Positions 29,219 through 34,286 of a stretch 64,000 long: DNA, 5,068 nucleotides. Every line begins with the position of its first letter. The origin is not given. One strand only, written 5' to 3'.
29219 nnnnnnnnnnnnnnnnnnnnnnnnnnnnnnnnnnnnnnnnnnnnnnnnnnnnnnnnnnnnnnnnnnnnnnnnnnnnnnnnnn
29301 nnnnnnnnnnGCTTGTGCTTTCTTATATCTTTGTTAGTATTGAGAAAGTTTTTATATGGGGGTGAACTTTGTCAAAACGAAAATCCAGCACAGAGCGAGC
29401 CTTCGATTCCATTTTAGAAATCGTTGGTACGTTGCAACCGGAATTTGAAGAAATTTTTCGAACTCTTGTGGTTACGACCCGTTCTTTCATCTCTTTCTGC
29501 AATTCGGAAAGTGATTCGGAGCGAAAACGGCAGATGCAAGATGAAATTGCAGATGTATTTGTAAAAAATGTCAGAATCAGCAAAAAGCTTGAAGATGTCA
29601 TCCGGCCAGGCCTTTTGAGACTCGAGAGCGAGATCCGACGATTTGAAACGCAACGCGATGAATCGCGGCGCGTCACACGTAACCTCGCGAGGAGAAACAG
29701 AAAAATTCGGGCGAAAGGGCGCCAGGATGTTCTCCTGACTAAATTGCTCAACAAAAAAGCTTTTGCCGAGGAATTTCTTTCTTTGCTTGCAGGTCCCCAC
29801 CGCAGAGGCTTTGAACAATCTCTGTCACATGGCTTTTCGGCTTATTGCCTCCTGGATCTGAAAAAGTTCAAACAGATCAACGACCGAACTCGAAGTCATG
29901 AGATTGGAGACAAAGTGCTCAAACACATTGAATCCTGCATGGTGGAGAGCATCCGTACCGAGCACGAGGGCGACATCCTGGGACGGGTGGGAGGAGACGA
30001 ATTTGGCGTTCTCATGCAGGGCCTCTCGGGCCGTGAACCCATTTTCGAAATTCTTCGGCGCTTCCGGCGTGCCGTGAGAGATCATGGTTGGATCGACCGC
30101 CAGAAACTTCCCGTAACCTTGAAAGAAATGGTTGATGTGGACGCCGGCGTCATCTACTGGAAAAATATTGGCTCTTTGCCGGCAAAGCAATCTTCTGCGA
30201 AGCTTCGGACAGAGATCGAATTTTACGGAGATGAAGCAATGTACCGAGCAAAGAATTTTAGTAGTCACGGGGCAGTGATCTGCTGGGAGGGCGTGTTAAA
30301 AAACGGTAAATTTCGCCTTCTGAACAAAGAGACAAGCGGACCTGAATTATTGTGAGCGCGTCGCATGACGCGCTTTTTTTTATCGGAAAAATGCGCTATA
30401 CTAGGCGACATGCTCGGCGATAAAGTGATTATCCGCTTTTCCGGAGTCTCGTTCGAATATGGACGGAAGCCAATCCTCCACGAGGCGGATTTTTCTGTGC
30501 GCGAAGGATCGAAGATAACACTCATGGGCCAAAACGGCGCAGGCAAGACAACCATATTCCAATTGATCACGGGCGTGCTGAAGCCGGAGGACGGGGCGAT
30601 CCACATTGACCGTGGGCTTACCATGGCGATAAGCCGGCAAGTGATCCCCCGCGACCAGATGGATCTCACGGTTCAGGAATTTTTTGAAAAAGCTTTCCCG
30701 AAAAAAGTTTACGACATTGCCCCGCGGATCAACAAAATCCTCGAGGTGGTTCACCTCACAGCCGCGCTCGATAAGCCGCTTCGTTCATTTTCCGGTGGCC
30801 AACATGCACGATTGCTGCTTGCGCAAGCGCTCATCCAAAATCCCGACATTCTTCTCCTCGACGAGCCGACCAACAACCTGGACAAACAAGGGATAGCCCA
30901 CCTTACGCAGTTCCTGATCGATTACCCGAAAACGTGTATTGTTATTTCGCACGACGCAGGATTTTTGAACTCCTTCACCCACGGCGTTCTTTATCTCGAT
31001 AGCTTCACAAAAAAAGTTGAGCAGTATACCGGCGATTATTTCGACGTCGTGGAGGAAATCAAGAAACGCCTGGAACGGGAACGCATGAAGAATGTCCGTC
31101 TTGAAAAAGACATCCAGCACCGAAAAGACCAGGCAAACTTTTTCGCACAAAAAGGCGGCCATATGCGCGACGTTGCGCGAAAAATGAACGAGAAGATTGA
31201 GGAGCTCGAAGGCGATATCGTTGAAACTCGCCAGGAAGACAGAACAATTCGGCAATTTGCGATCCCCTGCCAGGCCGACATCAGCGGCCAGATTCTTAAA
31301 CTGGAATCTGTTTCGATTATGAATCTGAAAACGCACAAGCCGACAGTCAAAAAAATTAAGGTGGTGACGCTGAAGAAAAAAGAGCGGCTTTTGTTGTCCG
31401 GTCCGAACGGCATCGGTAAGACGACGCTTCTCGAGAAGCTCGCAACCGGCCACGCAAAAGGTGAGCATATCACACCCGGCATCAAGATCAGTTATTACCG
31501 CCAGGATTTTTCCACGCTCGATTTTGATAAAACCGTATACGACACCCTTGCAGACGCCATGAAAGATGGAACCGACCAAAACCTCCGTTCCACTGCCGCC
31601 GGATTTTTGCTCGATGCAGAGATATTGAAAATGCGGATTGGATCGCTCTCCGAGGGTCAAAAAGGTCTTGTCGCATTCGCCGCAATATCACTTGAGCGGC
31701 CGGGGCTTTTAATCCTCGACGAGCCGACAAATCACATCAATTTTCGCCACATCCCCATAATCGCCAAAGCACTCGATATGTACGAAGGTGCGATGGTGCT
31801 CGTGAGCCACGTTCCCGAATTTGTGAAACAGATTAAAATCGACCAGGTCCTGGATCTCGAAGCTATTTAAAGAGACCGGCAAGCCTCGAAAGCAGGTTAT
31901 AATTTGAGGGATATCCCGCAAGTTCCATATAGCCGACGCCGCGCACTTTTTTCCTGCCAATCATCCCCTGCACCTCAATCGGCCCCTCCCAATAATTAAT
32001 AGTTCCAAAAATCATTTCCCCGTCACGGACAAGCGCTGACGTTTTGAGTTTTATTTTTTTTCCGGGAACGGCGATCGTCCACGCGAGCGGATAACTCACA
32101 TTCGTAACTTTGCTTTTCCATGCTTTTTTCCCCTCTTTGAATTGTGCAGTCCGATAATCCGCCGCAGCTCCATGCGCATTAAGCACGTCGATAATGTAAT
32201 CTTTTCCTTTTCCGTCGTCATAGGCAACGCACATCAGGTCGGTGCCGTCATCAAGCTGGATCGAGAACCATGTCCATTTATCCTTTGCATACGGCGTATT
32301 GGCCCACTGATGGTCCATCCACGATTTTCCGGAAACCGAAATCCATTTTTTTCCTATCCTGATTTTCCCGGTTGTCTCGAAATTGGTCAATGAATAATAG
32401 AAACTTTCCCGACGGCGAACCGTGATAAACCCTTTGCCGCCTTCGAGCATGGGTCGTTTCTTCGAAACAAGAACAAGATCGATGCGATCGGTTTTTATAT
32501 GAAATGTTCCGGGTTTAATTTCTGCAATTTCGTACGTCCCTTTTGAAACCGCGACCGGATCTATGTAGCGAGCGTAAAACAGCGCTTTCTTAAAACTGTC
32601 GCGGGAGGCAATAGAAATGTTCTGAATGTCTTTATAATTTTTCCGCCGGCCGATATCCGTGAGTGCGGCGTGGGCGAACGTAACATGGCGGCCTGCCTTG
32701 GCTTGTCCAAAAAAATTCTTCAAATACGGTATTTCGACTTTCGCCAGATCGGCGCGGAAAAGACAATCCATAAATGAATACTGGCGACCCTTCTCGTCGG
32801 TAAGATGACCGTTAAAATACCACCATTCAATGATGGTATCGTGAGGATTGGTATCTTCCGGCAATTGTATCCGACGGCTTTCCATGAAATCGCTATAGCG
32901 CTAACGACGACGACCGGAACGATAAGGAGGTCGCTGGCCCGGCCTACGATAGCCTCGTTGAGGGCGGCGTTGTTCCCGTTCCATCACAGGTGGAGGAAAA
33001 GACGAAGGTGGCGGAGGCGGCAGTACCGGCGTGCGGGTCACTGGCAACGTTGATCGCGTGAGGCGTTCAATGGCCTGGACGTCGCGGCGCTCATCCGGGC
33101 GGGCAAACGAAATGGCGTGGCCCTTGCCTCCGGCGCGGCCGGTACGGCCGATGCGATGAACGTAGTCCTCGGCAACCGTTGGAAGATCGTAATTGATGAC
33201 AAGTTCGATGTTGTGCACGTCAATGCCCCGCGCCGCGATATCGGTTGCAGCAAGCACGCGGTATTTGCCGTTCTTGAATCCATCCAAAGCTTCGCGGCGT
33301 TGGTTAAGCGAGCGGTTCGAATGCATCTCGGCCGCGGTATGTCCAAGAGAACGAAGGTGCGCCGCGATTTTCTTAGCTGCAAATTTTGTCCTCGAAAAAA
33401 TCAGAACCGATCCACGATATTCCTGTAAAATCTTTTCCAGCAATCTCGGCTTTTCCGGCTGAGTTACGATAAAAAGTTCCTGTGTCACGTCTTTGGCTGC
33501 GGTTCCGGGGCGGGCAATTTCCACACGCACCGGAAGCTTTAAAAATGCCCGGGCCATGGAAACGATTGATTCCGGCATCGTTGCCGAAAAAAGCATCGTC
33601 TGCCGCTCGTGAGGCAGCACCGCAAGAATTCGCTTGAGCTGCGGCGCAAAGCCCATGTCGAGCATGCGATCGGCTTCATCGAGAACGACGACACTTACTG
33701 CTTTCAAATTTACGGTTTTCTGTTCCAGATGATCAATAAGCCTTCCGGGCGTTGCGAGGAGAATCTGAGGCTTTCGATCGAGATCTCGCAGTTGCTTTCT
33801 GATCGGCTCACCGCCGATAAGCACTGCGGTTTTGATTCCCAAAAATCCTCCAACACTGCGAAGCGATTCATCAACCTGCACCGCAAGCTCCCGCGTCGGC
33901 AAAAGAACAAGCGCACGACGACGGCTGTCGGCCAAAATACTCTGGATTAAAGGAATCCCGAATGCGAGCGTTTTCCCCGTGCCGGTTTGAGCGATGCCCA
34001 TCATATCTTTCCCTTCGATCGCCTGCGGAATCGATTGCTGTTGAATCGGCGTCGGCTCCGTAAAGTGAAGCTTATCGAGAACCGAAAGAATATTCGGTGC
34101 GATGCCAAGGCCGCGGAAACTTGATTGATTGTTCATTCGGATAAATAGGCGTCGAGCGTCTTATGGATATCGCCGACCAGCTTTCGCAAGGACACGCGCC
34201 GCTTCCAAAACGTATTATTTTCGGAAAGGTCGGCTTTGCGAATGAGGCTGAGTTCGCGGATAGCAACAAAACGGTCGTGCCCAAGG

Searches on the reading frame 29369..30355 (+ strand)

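Call 40: search_protein_families(library=pfam, proteins=[window:29369-30355:+], max_evalue=0.001)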
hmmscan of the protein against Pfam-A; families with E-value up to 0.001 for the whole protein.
window:29369-30355:+ (328 aa): 1 family
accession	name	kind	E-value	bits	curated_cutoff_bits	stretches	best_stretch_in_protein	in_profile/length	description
PF00990.26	GGDEF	-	2.5e-14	53.8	23.8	1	123-239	6-113/161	Diguanylate cyclase, GGDEF domain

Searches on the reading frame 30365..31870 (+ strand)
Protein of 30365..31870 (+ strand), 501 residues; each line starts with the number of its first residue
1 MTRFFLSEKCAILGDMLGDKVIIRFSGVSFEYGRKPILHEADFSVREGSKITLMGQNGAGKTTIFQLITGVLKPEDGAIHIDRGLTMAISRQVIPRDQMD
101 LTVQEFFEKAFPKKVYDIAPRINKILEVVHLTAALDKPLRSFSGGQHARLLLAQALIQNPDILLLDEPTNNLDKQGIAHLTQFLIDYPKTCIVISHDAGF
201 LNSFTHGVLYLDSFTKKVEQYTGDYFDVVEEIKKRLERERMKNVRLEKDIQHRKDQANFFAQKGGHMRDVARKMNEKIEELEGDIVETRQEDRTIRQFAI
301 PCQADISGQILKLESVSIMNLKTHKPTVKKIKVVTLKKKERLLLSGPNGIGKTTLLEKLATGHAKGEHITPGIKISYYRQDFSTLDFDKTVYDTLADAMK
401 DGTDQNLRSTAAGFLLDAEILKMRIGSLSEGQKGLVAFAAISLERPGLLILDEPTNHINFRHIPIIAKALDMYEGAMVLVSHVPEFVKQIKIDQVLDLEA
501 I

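Call 40: search_protein_families(library=pfam, proteins=[window:30365-31870:+], max_evalue=0.001)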
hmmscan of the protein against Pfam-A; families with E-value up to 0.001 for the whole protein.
window:30365-31870:+ (501 aa): 29 families (the best 25 are shown)
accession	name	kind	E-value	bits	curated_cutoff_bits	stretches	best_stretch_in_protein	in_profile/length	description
PF00005.33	ABC_tran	-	2.8e-45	154.7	25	2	38-170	1-137/137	ABC transporter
PF13304.12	AAA_21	-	7e-16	59.6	27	1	420-482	230-298/304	AAA domain, putative AbiEii toxin, Type IV TA system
PF13476.12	AAA_23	-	7.2e-09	37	27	0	53-72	24-43/201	AAA domain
PF02463.25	SMC_N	-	6.1e-08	32.8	40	0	141-203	136-204/220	RecF/RecN/SMC N terminal domain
PF13555.12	AAA_29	-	6.8e-08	32.6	27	0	42-76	16-50/61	P-loop containing region of AAA domain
PF13481.12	AAA_25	-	4.7e-07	30.1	27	1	311-398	5-98/195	AAA domain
PF13401.12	AAA_22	-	6.4e-07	30.2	27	0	342-401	8-64/130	AAA domain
PF20720.3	nSTAND3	-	8e-07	29.3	27.2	1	335-366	13-44/155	Novel STAND NTPase 3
PF05729.18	NACHT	-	7.1e-06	26.4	26.7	0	342-368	3-29/167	NACHT domain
PF06414.18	Zeta_toxin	-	9.8e-06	25.6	22.3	0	53-83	21-51/199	Zeta toxin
PF13191.12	AAA_16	-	1e-05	26.5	32.6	0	340-398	25-85/167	AAA ATPase domain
PF03266.21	NTPase_1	-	1.3e-05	25.6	23.9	0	341-384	1-44/168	NTPase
PF02367.23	TsaE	-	1.4e-05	25.5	26.6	0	335-364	17-46/128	Threonylcarbamoyl adenosine biosynthesis protein TsaE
PF25201.1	nSTAND6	-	1.7e-05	25.4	27.7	0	333-364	12-43/148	Novel STAND NTPase 6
PF03193.22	RsgA_GTPase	-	3.4e-05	24.2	30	0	326-362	95-129/174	RsgA GTPase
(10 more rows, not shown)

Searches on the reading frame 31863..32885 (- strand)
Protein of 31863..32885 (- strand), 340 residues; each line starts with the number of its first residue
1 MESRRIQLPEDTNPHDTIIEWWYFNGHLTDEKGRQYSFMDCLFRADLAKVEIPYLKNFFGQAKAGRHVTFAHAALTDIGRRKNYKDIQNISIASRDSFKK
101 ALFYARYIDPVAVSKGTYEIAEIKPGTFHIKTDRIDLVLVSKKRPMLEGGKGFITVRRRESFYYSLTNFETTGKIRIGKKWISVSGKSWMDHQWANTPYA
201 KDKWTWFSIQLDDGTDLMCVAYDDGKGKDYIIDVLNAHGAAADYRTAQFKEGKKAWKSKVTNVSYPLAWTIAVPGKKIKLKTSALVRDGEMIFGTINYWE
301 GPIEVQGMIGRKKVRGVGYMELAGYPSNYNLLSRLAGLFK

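Call 40: search_protein_families(library=pfam, proteins=[window:31863-32885:-], max_evalue=0.001)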
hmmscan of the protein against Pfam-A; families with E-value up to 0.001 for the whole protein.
window:31863-32885:- (340 aa): 2 families
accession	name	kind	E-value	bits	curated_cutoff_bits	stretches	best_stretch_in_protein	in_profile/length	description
PF07143.17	CrtC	-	2.6e-29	103.5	22.5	1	19-195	1-167/168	CrtC N-terminal lipocalin domain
PF17186.10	Lipocalin_9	-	6.1e-28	98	26.2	1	202-325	6-131/131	Lipocalin-like domain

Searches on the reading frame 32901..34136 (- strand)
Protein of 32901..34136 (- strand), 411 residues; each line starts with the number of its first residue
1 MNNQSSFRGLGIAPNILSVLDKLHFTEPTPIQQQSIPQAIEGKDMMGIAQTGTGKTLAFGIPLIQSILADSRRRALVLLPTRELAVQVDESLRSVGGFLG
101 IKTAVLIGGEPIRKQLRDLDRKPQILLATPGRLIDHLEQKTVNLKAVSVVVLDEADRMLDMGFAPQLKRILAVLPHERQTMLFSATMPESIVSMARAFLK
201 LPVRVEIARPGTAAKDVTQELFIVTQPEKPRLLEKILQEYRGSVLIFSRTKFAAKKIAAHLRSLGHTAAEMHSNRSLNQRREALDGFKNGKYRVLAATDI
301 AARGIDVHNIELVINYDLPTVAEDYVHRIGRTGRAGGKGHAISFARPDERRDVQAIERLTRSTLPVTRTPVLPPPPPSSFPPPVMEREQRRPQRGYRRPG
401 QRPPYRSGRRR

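Call 40: search_protein_families(library=pfam, proteins=[window:32901-34136:-], max_evalue=0.001)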
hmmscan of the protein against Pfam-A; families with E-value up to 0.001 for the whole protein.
window:32901-34136:- (411 aa): 3 families
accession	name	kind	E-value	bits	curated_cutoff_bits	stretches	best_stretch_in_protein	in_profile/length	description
PF00270.35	DEAD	-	4.3e-53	179.9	26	1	29-191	1-164/167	DEAD/DEAH box helicase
PF00271.37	Helicase_C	-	1.1e-29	103.3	23.5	1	229-336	2-110/110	Helicase conserved C-terminal domain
PF04851.21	ResIII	-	2.1e-07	31.4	22.5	1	32-188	8-163/164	Type III restriction enzyme, res subunit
